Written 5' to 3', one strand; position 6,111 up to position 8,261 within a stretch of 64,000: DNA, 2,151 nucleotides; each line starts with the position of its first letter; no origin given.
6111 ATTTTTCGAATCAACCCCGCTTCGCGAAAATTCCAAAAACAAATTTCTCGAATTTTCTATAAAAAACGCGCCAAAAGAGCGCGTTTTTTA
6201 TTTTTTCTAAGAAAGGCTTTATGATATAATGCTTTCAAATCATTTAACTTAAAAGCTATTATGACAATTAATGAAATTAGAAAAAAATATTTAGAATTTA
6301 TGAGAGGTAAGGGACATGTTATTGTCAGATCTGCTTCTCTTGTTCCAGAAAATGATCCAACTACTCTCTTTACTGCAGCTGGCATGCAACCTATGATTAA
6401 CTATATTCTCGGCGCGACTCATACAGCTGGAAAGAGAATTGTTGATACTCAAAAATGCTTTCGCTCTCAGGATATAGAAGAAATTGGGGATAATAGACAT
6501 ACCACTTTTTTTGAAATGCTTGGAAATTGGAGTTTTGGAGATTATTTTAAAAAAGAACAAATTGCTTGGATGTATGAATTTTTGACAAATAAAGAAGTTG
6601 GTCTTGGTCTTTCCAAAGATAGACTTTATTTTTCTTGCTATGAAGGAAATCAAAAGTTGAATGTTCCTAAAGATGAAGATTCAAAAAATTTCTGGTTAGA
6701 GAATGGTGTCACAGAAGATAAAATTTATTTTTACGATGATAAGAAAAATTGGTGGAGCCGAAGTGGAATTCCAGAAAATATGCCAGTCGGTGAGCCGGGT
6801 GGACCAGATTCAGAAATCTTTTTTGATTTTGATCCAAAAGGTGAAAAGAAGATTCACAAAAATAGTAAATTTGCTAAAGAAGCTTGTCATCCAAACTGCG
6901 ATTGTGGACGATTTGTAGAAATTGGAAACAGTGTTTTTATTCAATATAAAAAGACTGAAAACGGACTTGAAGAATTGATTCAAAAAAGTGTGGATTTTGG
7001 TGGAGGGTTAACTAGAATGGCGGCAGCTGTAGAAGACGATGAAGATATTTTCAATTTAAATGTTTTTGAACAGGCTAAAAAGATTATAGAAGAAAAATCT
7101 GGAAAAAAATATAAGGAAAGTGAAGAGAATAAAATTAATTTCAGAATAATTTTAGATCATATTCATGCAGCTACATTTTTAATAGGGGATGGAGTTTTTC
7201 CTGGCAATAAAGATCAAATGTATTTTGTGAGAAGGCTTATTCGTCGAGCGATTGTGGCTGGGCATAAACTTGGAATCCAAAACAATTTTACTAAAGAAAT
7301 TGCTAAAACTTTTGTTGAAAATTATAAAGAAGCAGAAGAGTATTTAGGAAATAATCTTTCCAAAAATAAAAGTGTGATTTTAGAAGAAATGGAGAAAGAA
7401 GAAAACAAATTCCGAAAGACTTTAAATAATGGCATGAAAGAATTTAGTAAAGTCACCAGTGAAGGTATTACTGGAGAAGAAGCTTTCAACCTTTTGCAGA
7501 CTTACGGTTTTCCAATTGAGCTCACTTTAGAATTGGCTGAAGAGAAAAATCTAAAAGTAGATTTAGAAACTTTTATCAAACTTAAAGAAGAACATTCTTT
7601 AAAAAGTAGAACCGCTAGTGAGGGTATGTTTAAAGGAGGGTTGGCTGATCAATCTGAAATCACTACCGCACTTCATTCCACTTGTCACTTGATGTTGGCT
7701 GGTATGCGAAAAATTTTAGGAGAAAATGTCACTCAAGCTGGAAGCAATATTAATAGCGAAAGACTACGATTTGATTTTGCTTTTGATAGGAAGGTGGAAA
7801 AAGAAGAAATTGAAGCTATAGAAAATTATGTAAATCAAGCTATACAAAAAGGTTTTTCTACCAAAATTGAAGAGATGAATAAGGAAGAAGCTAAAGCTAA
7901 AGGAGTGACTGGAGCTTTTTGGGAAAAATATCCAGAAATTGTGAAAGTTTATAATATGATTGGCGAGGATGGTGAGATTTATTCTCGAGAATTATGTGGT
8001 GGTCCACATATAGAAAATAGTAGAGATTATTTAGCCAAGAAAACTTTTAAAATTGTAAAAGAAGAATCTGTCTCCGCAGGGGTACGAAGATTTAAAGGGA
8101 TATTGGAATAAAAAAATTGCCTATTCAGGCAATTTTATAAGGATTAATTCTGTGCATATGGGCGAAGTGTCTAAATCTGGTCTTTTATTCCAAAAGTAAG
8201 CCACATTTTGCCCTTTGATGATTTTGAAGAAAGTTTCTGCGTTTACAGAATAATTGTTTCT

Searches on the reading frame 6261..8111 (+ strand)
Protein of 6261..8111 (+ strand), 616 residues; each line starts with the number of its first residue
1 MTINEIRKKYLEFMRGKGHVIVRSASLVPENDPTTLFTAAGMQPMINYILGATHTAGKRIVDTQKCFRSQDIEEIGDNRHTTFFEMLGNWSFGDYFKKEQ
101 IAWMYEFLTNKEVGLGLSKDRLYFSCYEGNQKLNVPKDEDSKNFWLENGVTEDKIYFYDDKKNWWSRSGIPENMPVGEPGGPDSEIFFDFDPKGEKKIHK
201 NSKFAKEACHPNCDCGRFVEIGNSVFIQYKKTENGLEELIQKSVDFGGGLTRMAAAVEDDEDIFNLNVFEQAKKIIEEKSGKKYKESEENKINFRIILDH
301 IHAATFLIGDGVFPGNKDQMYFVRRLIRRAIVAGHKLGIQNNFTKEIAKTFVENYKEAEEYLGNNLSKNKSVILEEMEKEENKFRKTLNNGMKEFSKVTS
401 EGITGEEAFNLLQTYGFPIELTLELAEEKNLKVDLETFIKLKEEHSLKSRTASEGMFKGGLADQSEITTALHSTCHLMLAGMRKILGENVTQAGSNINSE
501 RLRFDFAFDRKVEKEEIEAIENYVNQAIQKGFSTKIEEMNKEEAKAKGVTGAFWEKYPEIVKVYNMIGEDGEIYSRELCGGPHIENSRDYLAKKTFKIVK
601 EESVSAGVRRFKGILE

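Call 29: search_protein_families(library=pfam, proteins=[window:6261-8111:+], max_evalue=0.0001)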
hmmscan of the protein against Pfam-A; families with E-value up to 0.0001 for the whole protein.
window:6261-8111:+ (616 aa): 2 families
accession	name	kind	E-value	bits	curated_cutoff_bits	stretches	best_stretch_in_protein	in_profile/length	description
PF01411.24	tRNA-synt_2c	-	6.9e-114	381.8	30.3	1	5-457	1-436/552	tRNA synthetases class II (A)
PF07973.19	tRNA_SAD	-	9.5e-09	35.5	24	1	561-611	1-43/44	Threonyl and Alanyl tRNA synthetase second additional domain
